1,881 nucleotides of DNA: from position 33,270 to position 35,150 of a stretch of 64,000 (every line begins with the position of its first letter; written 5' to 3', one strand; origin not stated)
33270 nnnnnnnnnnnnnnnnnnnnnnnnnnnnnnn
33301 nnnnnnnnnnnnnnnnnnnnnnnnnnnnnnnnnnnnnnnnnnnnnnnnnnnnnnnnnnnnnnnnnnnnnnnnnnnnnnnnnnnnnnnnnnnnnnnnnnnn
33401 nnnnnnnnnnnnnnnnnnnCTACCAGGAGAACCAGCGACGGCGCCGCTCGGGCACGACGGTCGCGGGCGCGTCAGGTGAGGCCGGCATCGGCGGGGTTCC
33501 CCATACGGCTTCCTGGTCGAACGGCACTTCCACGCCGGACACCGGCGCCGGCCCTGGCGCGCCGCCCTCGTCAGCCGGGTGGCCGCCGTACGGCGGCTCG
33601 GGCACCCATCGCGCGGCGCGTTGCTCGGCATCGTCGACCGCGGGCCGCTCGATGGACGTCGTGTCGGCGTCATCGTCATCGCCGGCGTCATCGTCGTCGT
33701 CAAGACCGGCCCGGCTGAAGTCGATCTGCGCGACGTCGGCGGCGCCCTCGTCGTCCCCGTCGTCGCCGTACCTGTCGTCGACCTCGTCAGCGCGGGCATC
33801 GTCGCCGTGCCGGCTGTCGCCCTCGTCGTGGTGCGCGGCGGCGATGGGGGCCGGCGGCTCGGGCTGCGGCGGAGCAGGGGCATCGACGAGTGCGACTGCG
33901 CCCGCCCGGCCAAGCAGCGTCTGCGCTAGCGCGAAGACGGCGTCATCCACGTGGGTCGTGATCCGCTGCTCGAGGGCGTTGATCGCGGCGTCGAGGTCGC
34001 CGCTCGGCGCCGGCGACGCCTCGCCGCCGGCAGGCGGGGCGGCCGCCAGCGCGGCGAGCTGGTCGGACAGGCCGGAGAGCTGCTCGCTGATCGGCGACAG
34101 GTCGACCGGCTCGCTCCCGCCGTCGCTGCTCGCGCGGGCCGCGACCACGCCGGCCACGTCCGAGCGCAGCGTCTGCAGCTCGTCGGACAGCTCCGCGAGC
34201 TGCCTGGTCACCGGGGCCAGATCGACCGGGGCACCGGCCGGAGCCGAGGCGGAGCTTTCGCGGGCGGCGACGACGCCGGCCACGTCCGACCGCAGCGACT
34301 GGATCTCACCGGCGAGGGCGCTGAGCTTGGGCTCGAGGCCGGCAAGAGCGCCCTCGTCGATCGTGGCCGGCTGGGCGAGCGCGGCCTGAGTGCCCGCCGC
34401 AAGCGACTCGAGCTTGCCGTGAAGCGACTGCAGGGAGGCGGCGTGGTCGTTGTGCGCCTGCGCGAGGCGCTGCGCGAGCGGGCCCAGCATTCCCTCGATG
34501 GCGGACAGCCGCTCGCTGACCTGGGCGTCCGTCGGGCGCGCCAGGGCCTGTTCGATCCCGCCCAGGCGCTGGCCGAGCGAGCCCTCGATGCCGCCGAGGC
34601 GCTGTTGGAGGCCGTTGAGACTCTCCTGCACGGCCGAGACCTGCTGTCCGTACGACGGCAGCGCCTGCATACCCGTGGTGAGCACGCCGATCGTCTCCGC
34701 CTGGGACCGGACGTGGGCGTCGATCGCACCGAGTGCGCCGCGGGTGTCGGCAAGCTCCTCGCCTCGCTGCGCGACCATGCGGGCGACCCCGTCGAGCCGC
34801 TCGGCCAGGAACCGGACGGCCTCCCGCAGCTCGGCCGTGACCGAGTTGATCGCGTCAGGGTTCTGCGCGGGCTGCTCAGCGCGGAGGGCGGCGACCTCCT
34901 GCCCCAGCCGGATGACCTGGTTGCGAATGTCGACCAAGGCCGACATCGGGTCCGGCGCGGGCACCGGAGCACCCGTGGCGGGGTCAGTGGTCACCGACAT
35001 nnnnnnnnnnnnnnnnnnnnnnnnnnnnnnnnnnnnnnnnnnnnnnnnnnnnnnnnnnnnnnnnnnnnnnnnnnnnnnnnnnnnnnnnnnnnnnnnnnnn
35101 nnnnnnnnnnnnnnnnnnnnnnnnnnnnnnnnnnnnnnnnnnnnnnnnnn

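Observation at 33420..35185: Repeat-containing acidic coiled-coil protein between moeZ and a divergent TetR gene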

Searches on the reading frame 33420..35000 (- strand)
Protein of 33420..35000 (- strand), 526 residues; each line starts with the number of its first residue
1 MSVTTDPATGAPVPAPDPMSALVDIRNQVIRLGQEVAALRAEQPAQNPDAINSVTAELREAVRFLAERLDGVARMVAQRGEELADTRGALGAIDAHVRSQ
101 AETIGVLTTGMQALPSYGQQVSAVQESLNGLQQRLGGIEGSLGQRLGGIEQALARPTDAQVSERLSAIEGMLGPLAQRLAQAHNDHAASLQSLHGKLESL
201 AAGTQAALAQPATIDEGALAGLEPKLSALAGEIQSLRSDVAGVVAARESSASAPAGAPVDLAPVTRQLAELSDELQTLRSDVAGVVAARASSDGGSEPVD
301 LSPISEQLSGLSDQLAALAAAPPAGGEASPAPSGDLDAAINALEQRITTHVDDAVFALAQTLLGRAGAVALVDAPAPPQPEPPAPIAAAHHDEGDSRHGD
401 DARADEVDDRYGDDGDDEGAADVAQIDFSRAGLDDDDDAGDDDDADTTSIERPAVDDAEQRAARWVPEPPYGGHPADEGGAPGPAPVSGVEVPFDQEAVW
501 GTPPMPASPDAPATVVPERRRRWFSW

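Call 3: search_protein_families(library=pfam, proteins=[window:33420-35000:-], max_evalue=0.1)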
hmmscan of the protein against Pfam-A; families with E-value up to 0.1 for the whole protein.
window:33420-35000:- (526 aa): 14 families
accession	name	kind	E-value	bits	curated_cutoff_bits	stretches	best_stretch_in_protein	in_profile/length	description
PF04513.17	Baculo_PEP_C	-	3.9e-07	30.6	38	0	161-241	18-95/140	Baculovirus polyhedron envelope protein, PEP, C terminus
PF04912.19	Dynamitin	-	9.3e-06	25.6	31.8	1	27-211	133-299/396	Dynamitin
PF05531.17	NPV_P10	-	4.8e-05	24.2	29.8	0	106-173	5-66/75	Nucleopolyhedrovirus P10 protein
PF16326.10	ABC_tran_CTD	-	0.0014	19.2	32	0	266-318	8-60/69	ABC transporter C-terminal domain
PF05308.16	Mito_fiss_reg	-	0.0026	18.4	26.3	0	267-330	121-185/244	Mitochondrial fission regulator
PF01442.23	Apolipoprotein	-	0.0045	17.1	90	0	52-207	40-177/190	Apolipoprotein A1/A4/E domain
PF05622.17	HOOK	-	0.0071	15.6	35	1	23-133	265-378/514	HOOK protein coiled-coil region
PF02601.20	Exonuc_VII_L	-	0.02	14.9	35.9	1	36-200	123-269/315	Exonuclease VII, large subunit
PF07889.17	DUF1664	-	0.024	15.1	34.6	0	49-113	55-119/124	Protein of unknown function (DUF1664)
PF16526.10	CLZ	-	0.025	15.4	26.7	0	154-200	22-68/71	C-terminal leucine zipper domain of cyclic nucleotide-gated channels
PF08653.15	DASH_Dam1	-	0.04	14.2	26.6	0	265-282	2-19/56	DASH complex subunit Dam1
PF20597.4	pAdhesive_15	-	0.06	13.7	23.8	0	286-371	95-163/254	Putative Ice-binding-like adhesive domain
PF23991.1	DUF7310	-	0.065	14.2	40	0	65-128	1-70/83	Coiled-coil region of unknown function (DUF7310)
PF01923.23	Cob_adeno_trans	-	0.069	13.6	24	0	20-82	56-119/171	Cobalamin adenosyltransferase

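Call 5: search_protein_families(library=ncbifam, proteins=[window:33420-35000:-], max_evalue=0.1)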
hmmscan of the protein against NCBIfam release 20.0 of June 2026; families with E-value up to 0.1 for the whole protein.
window:33420-35000:- (526 aa): 13 families
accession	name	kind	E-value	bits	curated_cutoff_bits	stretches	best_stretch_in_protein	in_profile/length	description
NF053852.1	vesicle_Bd0635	exception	2.2e-05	24.2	250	1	156-248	42-133/223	CpoB-like predatory vesicle lipoprotein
TIGR02168.1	SMC_prok_B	equivalog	0.00036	18.4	567.35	0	179-294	391-505/1181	chromosome segregation protein SMC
NF038218.1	IcmG_DotF_IVB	equivalog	0.00055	19.7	200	0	20-113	111-191/266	type IVB secretion system protein IcmG/DotF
NF041035.1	Rad50_Halo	equivalog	0.00087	17.8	1000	1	152-289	303-435/883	DNA double-strand break repair ATPase Rad50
NF038350.1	taxis_HmpF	equivalog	0.0013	17.2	200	1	26-279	311-549/553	pilus motility taxis protein HmpF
NF047515.1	SpiroCoCo_C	equivalog_domain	0.0041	16.3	125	1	68-193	101-216/313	SpiroCoCo family coiled-coil protein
NF006543.0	PRK09039.1-2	equivalog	0.005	16.7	305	0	218-355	62-197/350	peptidoglycan -binding protein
NF040877.1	SE1832_fam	equivalog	0.016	15.2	45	0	261-280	30-49/51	SE1832 family protein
NF047516.1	LA_3659_fam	equivalog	0.024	14.2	36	1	62-200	63-212/221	LA_3659 family protein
NF047514.1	SpiroCoCo_N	equivalog_domain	0.024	14.2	75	1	62-200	63-212/221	SpiroCoCo family coiled-coil protein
TIGR03480.1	HpnN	hypoth_equivalog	0.044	11.7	751.85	1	158-234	566-642/862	hopanoid biosynthesis associated RND transporter like protein HpnN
TIGR02169.1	SMC_prok_A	equivalog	0.067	10.8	729.4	0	45-166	434-551/1165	chromosome segregation protein SMC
NF040788.1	S-lay_SlaB_Mtsph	equivalog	0.098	11.5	700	0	216-299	306-390/416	S-layer protein SlaB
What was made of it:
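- On SMC/MukB: NCBIfam SMC_prok_B scores 18.4 bits against a cut-off of 567, and the match covers coiled coil only (call 5).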

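Call 6: find_homologous_proteins(query=window:33420-35000:-)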
Query window:33420-35000:- (526 aa): 51 proteins with E <= 0.001 among 8000 candidates.
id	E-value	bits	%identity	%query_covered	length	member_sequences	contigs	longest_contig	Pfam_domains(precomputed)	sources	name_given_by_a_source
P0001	0.0e+0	1096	100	100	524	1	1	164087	PF04513.18,PF04912.20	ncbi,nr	ncbi:MAG TPA: hypothetical protein VHC43_02840 [Mycobacteriales bacterium]|nr:hypothetical protein [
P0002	1.9e-204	699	70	100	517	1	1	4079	-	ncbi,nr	ncbi:MAG TPA: hypothetical protein VHE56_08295 [Mycobacteriales bacterium]|nr:hypothetical protein [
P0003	7.5e-194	664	68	97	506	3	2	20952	PF04513.18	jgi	jgi:hypothetical protein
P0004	7.1e-191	654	78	71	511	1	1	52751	-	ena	-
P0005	2.6e-190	652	67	97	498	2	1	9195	PF04912.20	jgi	jgi:hypothetical protein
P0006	2.7e-190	652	74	67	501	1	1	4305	PF04513.18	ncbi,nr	ncbi:MAG TPA: hypothetical protein VFX74_05050 [Candidatus Limnocylindria bacterium]|nr:hypothetical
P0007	1.6e-188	646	68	100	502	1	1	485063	PF04513.18,PF05308.17,PF04912.20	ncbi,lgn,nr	ncbi:MAG TPA: hypothetical protein VG650_02875 [Mycobacteriales bacterium]|nr:hypothetical protein [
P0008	3.3e-188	645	65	96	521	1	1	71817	PF04513.18,PF04912.20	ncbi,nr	ncbi:MAG TPA: hypothetical protein VHD81_05955 [Mycobacteriales bacterium]|nr:hypothetical protein [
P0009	1.2e-186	640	77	67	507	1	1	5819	-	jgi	jgi:hypothetical protein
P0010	1.7e-181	623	64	97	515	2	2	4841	PF04513.18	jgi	jgi:hypothetical protein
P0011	2.3e-180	619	62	100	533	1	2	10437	PF04912.20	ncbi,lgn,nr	ncbi:MAG TPA: hypothetical protein VHE57_05445 [Mycobacteriales bacterium]|nr:hypothetical protein [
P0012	1.8e-177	610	63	97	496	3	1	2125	PF04513.18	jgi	jgi:hypothetical protein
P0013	6.7e-164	565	59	99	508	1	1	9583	PF04513.18,PF04912.20,PF05531.18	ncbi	ncbi:MAG: hypothetical protein ACTHK4_16705 [Mycobacteriales bacterium]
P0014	2.1e-154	534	58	97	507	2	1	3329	-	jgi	jgi:hypothetical protein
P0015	3.3e-150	520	68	67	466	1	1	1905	PF04513.18,PF04912.20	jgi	jgi:hypothetical protein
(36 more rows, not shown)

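Call 10: find_related_loci(query=A2, collection=genome_contigs, flank=6000)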
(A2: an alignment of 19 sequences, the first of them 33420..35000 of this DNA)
Query A2 (526 aa) in genome_contigs; peptide patterns used: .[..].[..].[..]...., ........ (x = any residue, [..] = any of these).
562 stretches matched a pattern; 30 encode a relative of the query (tblastn E <= 1e-3); 30 distinct loci.
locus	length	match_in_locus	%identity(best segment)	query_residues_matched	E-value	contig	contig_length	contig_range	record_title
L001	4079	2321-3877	70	1-526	0e+0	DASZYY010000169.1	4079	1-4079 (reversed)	MAG TPA_asm: Mycobacteriales bacterium isolate SMAG_U6222 k141_83032, whole genome shotgun sequence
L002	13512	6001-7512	68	1-526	0e+0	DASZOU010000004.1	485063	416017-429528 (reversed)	MAG TPA_asm: Mycobacteriales bacterium isolate SMAG_U5953 k141_132481, whole genome shotgun sequence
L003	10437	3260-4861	63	2-526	0e+0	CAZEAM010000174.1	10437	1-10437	MAG TPA_asm: uncultured Frankiaceae bacterium isolate binchicken_co84_27 genome assembly, contig: k141_913146, whole gen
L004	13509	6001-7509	65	22-526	5e-177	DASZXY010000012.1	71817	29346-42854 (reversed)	MAG TPA_asm: Mycobacteriales bacterium isolate SMAG_U6196 k141_717134, whole genome shotgun sequence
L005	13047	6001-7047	64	1-373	2e-126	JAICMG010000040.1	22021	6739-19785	MAG: Frankiaceae bacterium isolate LS_ISSM_2_bin.122 k141_2550862_length_22021_cov_25.2875, whole genome shotgun sequenc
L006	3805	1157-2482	48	22-526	2e-109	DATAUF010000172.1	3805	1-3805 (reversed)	MAG TPA_asm: Mycobacteriales bacterium isolate SMAG_U5565 k141_3684037, whole genome shotgun sequence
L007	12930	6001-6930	57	16-375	5e-106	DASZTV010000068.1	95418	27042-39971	MAG TPA_asm: Mycobacteriales bacterium isolate SMAG_U6086 k141_1167950, whole genome shotgun sequence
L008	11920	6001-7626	44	1-526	3e-99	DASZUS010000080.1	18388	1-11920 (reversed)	MAG TPA_asm: Mycobacteriales bacterium isolate SMAG_U6111 k141_560655, whole genome shotgun sequence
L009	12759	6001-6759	66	1-240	1e-94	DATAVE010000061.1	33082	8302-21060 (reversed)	MAG TPA_asm: Mycobacteriales bacterium isolate SMAG_U5591 k141_3004848, whole genome shotgun sequence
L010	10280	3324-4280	40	20-363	8e-53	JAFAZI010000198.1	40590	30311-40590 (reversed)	MAG: Frankiaceae bacterium isolate CP_BM_RX_R9_1 BM_RX_R9_k147_656969, whole genome shotgun sequence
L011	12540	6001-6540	49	20-225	1e-47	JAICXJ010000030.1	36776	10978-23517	MAG: Frankiales bacterium isolate LS_FP_2_bin.109 k141_1249004_length_36776_cov_24.0370, whole genome shotgun sequence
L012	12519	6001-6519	48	20-206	1e-43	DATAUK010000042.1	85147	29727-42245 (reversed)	MAG TPA_asm: Mycobacteriales bacterium isolate SMAG_U5570 k141_1201436, whole genome shotgun sequence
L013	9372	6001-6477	34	21-172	1e-13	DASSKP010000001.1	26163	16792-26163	MAG TPA_asm: Mycobacteriales bacterium isolate SMAG_U1144 k141_1429303, whole genome shotgun sequence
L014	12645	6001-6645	30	1-185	4e-13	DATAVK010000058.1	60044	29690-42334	MAG TPA_asm: Mycobacteriales bacterium isolate SMAG_U5597 k141_1533608, whole genome shotgun sequence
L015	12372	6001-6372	34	21-153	1e-13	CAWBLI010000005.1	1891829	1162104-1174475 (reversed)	MAG: uncultured Actinomycetota bacterium isolate MFD04434.bin.2.76 genome assembly, contig: contig_4030, whole genome sh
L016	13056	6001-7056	25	20-365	2e-12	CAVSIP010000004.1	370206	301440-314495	MAG: uncultured Actinomycetota bacterium isolate MFD01721.bin.2.43 genome assembly, contig: contig_18122, whole genome s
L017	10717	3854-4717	30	22-290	2e-12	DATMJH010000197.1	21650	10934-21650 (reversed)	MAG TPA_asm: Mycobacteriales bacterium isolate SMAG_U13563 k141_59357, whole genome shotgun sequence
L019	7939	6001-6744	30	59-288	3e-8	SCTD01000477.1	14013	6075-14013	MAG: Frankiales bacterium isolate FW300_bin.36 FW300_bin.36-111898-1, whole genome shotgun sequence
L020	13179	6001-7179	28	93-444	4e-8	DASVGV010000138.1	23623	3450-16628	MAG TPA_asm: Mycobacteriales bacterium isolate SMAG_U2124 k141_693373, whole genome shotgun sequence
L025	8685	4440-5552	26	51-355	6e-6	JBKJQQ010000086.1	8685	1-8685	MAG: Mycobacteriales bacterium isolate ant_bin.503 k117_3715049, whole genome shotgun sequence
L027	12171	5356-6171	27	51-355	4e-5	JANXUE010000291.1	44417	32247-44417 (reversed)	MAG: Frankiales bacterium isolate 339R_metabat_269 339R_k141_64539, whole genome shotgun sequence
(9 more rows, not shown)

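Call 14: find_homologous_proteins(query=A3, max_evalue=0.001)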
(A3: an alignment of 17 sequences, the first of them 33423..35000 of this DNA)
Query A3 (17 sequences) (526 aa, profile of the alignment): 59 proteins with E <= 0.001 among 8000 candidates.
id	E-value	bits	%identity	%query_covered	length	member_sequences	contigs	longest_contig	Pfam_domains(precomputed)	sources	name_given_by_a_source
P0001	2.9e-126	441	100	100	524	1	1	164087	PF04513.18,PF04912.20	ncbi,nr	ncbi:MAG TPA: hypothetical protein VHC43_02840 [Mycobacteriales bacterium]|nr:hypothetical protein [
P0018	2.8e-125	438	44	96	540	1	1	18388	PF16526.11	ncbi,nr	ncbi:MAG TPA: hypothetical protein VHB69_12765 [Mycobacteriales bacterium]|nr:hypothetical protein [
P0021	1.4e-115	406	46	100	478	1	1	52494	-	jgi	jgi:hypothetical protein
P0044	2.5e-106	376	41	71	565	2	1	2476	PF04513.18,PF08614.17,PF07889.18,PF05531.18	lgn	-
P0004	5.4e-106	375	78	71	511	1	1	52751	-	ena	-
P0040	3.3e-105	372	44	43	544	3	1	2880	PF04513.18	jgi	jgi:hypothetical protein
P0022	4.2e-105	372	54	67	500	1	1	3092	-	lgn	-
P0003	1.6e-104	370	68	97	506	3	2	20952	PF04513.18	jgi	jgi:hypothetical protein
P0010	2.7e-104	369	64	97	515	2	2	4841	PF04513.18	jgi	jgi:hypothetical protein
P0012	1.5e-103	366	63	97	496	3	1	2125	PF04513.18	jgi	jgi:hypothetical protein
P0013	2.8e-103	366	59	99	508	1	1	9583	PF04513.18,PF04912.20,PF05531.18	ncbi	ncbi:MAG: hypothetical protein ACTHK4_16705 [Mycobacteriales bacterium]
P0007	3.2e-103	365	68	100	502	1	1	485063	PF04513.18,PF05308.17,PF04912.20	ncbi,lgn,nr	ncbi:MAG TPA: hypothetical protein VG650_02875 [Mycobacteriales bacterium]|nr:hypothetical protein [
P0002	7.3e-103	364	70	100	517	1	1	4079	-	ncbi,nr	ncbi:MAG TPA: hypothetical protein VHE56_08295 [Mycobacteriales bacterium]|nr:hypothetical protein [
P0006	7.4e-103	364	74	67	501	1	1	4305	PF04513.18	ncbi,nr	ncbi:MAG TPA: hypothetical protein VFX74_05050 [Candidatus Limnocylindria bacterium]|nr:hypothetical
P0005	3.2e-102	362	67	97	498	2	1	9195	PF04912.20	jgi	jgi:hypothetical protein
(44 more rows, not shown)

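Call 22: search_solved_structures(query=A2, max_evalue=1, show_alignments=2)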
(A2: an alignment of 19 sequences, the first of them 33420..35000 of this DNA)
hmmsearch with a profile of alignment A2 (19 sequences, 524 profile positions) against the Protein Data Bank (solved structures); distinct sequences matched with E-value up to 1: 28.
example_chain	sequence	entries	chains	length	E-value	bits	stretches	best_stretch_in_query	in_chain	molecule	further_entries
6gaj_A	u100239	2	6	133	9.6e-07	31.8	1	167-282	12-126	Outer capsid protein sigma-1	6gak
6gao_A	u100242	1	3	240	1.2e-06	31.5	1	166-285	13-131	Outer capsid protein sigma-1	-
9rgy_A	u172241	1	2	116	3.1e-06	30.1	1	148-236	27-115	sc-apCC3-CW-0NTT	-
8qox_B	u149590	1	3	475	0.00045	23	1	149-241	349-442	Conserved membrane protein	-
3j2o_A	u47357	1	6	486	0.00077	22.2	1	152-284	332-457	Fibritin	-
2bsg_A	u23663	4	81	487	0.00081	22.2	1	152-284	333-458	FIBRITIN | gpwac, fibritin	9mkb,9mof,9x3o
9rgv_A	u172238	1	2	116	0.00099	21.9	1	148-236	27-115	sc-apCC3-CW1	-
9tlt_A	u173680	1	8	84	0.001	21.8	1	210-284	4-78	Sc-apCC-2-KLHL20-4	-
9rgw_A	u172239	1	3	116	0.0019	21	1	148-236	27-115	sc-apCC3-CW2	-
8qae_A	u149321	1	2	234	0.0023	20.7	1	173-300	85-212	sc-apCC-6-SLLA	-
9rgx_A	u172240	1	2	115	0.015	18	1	148-236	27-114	sc-apCC3-ACW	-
9rgz_A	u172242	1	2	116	0.033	16.9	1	149-237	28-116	sc-apCC3-CW-2NTT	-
2xzr_A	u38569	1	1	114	0.038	16.6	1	154-253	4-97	IMMUNOGLOBULIN-BINDING PROTEIN EIBD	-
6gap_A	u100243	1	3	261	0.047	16.4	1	162-285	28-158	Outer capsid protein sigma-1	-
6zie_A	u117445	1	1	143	0.073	15.7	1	177-277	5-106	CMPX-383B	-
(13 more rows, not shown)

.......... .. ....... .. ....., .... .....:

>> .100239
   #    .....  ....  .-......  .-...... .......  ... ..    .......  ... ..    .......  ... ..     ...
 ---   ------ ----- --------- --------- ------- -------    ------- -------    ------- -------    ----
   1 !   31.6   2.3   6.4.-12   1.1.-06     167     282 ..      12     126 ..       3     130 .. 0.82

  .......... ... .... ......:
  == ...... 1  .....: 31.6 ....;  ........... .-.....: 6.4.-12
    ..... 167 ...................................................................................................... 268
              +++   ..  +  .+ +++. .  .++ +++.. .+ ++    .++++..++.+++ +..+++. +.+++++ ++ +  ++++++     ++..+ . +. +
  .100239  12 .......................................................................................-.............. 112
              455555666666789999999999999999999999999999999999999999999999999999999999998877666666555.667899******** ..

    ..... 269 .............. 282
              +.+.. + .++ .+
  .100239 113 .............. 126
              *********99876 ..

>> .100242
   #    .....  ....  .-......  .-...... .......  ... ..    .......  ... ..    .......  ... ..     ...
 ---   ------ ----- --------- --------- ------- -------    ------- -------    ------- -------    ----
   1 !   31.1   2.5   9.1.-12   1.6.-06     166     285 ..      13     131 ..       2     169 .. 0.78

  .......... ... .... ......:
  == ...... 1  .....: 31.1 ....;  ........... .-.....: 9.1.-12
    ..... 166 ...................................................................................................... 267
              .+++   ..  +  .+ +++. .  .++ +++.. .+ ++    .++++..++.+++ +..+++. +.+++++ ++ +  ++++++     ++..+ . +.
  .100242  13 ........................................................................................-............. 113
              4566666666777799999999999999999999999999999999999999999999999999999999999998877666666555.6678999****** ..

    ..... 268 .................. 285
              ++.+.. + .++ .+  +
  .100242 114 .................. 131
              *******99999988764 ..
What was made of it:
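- Closest known: Trimeric viral fibre coiled coils. Same: These are the best sequence-level PDB matches to the family profile, at E 1e-6 to 8e-4 over about 115-130 residues (call 22).
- Tried and rejected: I judged these compositional (call 22).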
